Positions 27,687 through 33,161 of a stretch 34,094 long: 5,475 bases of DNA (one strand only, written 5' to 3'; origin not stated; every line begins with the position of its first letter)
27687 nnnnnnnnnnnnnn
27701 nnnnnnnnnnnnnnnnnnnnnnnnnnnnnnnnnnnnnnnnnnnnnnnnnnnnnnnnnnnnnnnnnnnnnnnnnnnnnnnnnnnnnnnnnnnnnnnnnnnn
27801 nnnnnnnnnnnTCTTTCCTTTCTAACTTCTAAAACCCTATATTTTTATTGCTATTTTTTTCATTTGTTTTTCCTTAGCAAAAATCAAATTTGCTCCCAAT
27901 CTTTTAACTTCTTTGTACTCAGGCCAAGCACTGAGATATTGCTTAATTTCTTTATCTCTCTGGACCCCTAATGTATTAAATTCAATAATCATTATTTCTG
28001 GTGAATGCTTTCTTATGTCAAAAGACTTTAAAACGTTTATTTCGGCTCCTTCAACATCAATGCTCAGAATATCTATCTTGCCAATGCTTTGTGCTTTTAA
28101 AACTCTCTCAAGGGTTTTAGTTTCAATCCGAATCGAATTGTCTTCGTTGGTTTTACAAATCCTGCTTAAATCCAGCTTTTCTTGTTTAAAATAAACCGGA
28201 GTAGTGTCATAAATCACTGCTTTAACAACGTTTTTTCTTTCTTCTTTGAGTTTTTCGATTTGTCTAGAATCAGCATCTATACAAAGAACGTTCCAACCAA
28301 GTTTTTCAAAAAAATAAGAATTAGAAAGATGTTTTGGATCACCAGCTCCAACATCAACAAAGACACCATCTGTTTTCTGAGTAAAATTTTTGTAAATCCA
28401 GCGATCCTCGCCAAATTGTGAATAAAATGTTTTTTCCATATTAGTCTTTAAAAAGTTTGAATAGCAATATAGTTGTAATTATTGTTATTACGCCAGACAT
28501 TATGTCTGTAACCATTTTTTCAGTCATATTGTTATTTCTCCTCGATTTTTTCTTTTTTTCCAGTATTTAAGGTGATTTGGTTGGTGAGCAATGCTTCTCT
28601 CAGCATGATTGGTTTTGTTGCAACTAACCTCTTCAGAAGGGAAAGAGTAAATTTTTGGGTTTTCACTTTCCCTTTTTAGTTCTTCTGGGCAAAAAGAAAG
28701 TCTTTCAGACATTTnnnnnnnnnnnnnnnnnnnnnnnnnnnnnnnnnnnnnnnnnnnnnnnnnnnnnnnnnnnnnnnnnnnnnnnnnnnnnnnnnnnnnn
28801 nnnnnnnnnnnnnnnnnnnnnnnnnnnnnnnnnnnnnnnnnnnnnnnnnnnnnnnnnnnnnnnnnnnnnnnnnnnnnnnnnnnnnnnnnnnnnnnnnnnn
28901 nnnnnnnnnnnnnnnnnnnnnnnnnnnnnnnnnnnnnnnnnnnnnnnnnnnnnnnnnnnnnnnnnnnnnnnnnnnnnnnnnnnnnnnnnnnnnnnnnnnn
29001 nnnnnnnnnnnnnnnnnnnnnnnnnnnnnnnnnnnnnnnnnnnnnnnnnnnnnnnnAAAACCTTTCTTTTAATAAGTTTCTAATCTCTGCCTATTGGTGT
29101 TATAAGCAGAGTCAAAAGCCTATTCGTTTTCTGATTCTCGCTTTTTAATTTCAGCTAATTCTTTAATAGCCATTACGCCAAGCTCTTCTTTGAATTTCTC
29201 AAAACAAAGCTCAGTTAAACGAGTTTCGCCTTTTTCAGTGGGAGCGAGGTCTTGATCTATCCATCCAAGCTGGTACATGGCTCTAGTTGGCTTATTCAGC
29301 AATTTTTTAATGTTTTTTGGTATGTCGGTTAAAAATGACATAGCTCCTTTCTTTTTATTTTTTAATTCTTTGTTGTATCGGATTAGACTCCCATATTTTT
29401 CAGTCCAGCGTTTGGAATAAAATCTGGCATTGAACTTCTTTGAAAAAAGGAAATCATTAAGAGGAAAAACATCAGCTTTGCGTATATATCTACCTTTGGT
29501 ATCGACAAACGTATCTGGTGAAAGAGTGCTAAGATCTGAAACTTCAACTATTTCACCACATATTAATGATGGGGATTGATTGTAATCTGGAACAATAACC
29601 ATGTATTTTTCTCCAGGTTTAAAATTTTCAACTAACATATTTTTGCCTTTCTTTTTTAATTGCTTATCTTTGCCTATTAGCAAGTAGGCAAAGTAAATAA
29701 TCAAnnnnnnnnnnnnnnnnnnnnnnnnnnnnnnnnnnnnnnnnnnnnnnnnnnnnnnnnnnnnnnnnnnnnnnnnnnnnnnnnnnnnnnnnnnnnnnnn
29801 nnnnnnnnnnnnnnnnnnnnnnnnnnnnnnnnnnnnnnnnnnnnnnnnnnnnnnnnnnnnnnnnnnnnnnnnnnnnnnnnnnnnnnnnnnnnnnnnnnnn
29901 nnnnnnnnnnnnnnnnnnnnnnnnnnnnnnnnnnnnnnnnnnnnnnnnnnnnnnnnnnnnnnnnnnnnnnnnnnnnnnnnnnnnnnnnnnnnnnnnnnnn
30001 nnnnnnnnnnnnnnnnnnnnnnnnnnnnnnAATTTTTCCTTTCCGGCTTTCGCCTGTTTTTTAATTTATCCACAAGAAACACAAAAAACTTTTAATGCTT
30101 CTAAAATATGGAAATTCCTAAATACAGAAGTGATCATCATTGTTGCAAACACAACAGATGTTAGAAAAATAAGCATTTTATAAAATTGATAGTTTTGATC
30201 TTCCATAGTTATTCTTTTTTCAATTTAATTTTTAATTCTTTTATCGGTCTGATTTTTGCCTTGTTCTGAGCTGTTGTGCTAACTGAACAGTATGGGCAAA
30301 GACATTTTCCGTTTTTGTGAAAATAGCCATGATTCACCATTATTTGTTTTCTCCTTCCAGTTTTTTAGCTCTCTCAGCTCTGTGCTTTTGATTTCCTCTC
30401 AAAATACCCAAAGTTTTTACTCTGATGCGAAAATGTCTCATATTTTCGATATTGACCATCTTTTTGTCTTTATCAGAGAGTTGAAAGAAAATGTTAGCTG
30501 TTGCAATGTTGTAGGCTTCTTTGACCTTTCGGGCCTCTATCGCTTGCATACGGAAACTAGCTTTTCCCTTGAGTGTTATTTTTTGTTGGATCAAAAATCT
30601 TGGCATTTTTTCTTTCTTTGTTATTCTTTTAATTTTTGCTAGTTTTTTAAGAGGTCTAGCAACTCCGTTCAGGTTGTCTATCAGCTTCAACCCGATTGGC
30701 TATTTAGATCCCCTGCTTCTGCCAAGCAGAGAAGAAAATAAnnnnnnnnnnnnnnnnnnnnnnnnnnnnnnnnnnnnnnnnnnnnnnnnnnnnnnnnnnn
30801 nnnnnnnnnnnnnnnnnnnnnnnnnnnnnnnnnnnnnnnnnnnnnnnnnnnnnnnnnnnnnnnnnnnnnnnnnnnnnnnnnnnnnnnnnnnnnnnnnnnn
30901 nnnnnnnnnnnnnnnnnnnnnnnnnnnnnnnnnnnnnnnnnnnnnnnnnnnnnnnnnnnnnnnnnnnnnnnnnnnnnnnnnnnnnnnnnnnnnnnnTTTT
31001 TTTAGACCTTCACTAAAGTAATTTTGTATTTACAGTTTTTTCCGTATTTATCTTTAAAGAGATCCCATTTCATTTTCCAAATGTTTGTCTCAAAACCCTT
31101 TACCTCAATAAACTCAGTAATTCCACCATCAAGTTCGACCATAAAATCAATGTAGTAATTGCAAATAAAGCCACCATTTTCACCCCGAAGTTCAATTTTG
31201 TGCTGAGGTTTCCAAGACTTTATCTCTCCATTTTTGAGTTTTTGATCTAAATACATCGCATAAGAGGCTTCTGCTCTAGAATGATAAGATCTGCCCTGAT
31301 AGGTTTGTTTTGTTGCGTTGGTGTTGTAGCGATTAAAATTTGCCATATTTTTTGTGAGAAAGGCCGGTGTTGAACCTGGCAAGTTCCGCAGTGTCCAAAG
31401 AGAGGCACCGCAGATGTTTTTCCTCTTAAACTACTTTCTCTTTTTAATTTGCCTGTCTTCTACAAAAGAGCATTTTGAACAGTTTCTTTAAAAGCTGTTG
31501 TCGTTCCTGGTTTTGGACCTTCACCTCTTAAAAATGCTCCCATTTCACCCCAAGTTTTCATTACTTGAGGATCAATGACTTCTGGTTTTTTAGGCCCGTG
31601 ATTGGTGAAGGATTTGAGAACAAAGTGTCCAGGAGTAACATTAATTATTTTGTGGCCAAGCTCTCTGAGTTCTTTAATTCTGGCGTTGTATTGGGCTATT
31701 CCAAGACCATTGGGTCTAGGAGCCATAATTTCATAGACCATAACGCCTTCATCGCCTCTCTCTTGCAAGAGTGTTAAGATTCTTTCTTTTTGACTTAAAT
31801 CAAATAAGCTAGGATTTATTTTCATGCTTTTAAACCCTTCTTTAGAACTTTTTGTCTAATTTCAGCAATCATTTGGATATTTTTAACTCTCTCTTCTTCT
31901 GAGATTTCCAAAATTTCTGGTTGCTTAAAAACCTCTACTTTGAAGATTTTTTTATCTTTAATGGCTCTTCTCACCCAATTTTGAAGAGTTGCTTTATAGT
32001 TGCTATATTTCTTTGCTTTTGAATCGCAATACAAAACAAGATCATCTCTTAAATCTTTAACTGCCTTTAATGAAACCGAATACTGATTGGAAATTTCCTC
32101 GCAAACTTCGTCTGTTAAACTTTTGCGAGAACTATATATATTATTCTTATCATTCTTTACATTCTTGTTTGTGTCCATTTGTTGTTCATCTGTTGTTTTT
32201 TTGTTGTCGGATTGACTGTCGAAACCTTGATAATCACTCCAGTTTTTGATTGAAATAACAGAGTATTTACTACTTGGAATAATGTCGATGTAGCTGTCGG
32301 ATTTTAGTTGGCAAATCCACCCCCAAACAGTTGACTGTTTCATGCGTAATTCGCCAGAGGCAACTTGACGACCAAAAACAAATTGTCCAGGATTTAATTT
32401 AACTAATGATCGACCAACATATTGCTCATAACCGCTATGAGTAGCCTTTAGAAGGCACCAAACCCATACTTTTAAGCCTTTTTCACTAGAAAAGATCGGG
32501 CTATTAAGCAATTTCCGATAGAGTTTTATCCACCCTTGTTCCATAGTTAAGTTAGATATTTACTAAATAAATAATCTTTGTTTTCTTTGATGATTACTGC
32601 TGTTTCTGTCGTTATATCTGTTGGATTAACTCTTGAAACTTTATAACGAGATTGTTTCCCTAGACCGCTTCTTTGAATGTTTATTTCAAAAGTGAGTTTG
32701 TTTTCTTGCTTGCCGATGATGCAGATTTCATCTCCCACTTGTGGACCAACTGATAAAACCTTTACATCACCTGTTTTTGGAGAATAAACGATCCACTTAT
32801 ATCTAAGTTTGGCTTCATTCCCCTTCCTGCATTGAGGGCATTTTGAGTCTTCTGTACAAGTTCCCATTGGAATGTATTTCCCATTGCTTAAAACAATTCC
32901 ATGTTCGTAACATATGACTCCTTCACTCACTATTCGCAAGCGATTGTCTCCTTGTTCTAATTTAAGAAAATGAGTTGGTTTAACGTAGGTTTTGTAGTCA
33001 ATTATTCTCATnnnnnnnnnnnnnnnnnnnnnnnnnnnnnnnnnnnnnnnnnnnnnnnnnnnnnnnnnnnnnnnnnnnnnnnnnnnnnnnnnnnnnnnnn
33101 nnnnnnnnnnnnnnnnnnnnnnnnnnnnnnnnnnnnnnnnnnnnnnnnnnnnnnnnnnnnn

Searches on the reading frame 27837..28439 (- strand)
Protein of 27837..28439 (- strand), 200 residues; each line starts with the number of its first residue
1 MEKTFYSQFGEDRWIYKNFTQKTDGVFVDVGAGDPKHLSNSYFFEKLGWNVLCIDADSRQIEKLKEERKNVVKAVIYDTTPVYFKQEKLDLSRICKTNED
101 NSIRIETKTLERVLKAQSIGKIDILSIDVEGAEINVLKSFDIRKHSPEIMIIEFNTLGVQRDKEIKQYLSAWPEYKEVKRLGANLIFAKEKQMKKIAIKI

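Call 3: search_protein_families(library=pfam, proteins=[window:27837-28439:-], max_evalue=0.1)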
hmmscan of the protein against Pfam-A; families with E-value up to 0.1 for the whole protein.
window:27837-28439:- (200 aa): 4 families
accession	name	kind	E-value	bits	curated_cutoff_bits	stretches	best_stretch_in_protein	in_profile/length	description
PF05050.19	Methyltransf_21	-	1.7e-14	54.8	22.7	1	81-169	73-166/173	Methyltransferase FkbM domain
PF04055.27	Radical_SAM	-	0.0053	17.4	29.5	1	59-149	35-128/166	Radical SAM superfamily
PF03721.20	UDPG_MGDP_dh_N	-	0.016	15.3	27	1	41-73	16-48/187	UDP-glucose/GDP-mannose dehydrogenase family, NAD binding domain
PF24675.1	NpmA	-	0.091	12.5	60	0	17-64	17-63/214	16S rRNA (adenine(1408)-N(1))-methyltransferase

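Call 4: search_protein_families(library=phrogs, proteins=[window:27837-28439:-], max_evalue=0.01)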
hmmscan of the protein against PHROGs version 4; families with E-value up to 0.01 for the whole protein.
window:27837-28439:- (200 aa): 1 family
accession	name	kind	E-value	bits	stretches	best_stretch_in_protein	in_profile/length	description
phrog_8156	-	other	7.3e-07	29.7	1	21-153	48-188/244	methyltransferase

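Call 12: search_protein_families(library=ncbifam, proteins=[window:27837-28439:-], max_evalue=0.1)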
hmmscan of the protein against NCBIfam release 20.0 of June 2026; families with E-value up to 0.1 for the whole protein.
window:27837-28439:- (200 aa): 3 families
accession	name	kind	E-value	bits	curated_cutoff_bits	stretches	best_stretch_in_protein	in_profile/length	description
TIGR01444.1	fkbM_fam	subfamily_domain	4.1e-11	43.5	37.7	1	26-151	1-140/143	FkbM family methyltransferase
NF008992.0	PRK12335.1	equivalog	0.011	14.9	303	1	20-78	119-177/289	SAM-dependent methyltransferase TehB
NF004137.0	PRK05618.3-3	equivalog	0.051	13.2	270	1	96-162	35-100/241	50S ribosomal protein L25/general stress protein Ctc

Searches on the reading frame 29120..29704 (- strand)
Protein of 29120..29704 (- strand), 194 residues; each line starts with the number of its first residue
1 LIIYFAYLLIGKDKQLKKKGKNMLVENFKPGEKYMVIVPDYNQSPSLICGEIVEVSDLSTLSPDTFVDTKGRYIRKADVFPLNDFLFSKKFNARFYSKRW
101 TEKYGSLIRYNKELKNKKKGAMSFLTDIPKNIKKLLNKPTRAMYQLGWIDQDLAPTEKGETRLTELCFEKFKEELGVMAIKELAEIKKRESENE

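Call 29: search_protein_families(library=pfam, proteins=[window:29120-29704:-], max_evalue=0.05)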
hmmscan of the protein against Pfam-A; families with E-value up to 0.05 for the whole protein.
window:29120-29704:- (194 aa): 1 family
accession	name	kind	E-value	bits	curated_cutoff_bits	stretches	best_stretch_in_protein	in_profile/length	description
PF03791.18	KNOX2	-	0.0071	16.3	27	1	107-135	19-47/48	KNOX2 domain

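Call 39: search_protein_families(library=phrogs, proteins=[window:29120-29704:-], max_evalue=0.01)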
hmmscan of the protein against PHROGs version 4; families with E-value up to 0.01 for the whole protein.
window:29120-29704:- (194 aa): 0 families

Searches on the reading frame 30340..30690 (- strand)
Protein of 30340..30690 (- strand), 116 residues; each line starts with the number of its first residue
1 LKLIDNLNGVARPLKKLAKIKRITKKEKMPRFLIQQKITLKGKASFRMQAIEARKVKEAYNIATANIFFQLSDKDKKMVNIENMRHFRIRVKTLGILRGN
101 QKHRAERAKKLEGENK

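Call 29: search_protein_families(library=pfam, proteins=[window:30340-30690:-], max_evalue=0.05)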
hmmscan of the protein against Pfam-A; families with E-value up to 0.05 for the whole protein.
window:30340-30690:- (116 aa): 1 family
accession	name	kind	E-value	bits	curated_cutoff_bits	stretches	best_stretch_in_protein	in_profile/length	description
PF24690.1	NTCP5_P3_N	-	0.029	14.9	27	0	64-92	79-108/109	NTCP5/P3 N-terminal domain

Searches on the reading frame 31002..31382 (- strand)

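Call 29: search_protein_families(library=pfam, proteins=[window:31002-31382:-], max_evalue=0.05)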
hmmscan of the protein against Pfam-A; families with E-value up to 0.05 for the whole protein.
window:31002-31382:- (126 aa): 2 families
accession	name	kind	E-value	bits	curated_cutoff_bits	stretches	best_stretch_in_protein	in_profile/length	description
PF06356.17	DUF1064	-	1.1e-10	42.4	24.7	1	21-115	4-103/117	Protein of unknown function (DUF1064)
PF11485.14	STK_08120-like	-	0.033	14.8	21.6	1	16-77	44-108/136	STK_08120-like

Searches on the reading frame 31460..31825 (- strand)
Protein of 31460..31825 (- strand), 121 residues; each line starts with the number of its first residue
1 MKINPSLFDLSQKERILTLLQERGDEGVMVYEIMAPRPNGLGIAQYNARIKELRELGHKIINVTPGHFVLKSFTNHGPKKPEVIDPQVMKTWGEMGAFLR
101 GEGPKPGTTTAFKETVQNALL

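Call 29: search_protein_families(library=pfam, proteins=[window:31460-31825:-], max_evalue=0.05)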
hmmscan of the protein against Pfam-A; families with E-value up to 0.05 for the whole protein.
window:31460-31825:- (121 aa): 1 family
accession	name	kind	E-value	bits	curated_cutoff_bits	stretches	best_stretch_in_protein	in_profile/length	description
PF14090.12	HTH_39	-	0.0082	16.4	21.3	1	11-61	1-45/70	Winged helix-turn-helix domain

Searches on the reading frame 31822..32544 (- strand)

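Call 29: search_protein_families(library=pfam, proteins=[window:31822-32544:-], max_evalue=0.05)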
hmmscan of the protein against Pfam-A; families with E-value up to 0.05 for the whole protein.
window:31822-32544:- (240 aa): 1 family
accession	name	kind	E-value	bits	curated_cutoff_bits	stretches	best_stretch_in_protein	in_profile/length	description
PF09681.16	Phage_rep_org_N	-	0.011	16.2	23.3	0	88-123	82-117/121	N-terminal phage replisome organiser (Phage_rep_org_N)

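Call 39: search_protein_families(library=phrogs, proteins=[window:31822-32544:-], max_evalue=0.01)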
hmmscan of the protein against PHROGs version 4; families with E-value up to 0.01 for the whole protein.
window:31822-32544:- (240 aa): 6 families
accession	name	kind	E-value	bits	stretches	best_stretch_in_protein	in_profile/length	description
phrog_2514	-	DNA, RNA and nucleotide metabolism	3.1e-33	116.2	1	1-145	1-155/270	DnaD-like helicase loader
phrog_7498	-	DNA, RNA and nucleotide metabolism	1.9e-17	64.4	1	3-156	5-161/296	DnaD-like helicase loader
phrog_186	-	DNA, RNA and nucleotide metabolism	1.2e-15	59.1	1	2-198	19-238/308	DnaD-like helicase loader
phrog_27581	-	unknown function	5.9e-07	30.4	1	3-131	26-150/216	-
phrog_36825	-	unknown function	3e-06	28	1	3-137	2-139/279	-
phrog_6969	-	unknown function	0.0049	17.6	1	133-208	131-208/216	-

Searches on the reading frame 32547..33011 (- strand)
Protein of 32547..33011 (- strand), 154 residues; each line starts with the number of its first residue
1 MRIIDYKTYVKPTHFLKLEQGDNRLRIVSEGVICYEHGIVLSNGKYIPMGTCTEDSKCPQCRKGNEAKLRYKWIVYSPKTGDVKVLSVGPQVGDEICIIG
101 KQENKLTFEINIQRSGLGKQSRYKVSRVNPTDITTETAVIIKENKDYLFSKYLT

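Call 30: search_protein_families(library=pfam, proteins=[window:32547-33011:-], max_evalue=0.05)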
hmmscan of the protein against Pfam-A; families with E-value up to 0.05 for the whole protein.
window:32547-33011:- (154 aa): 0 families

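Call 39: search_protein_families(library=phrogs, proteins=[window:32547-33011:-], max_evalue=0.01)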
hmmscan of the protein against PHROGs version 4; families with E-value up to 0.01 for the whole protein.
window:32547-33011:- (154 aa): 3 families
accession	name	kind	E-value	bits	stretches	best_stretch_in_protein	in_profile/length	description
phrog_14578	-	DNA, RNA and nucleotide metabolism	0.00016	22.6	1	51-123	62-138/206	single strand DNA binding protein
phrog_1192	-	DNA, RNA and nucleotide metabolism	0.0018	18.8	0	78-138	133-202/326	single strand DNA binding protein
phrog_1607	-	DNA, RNA and nucleotide metabolism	0.0077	16.9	0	50-131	77-176/285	single strand DNA binding protein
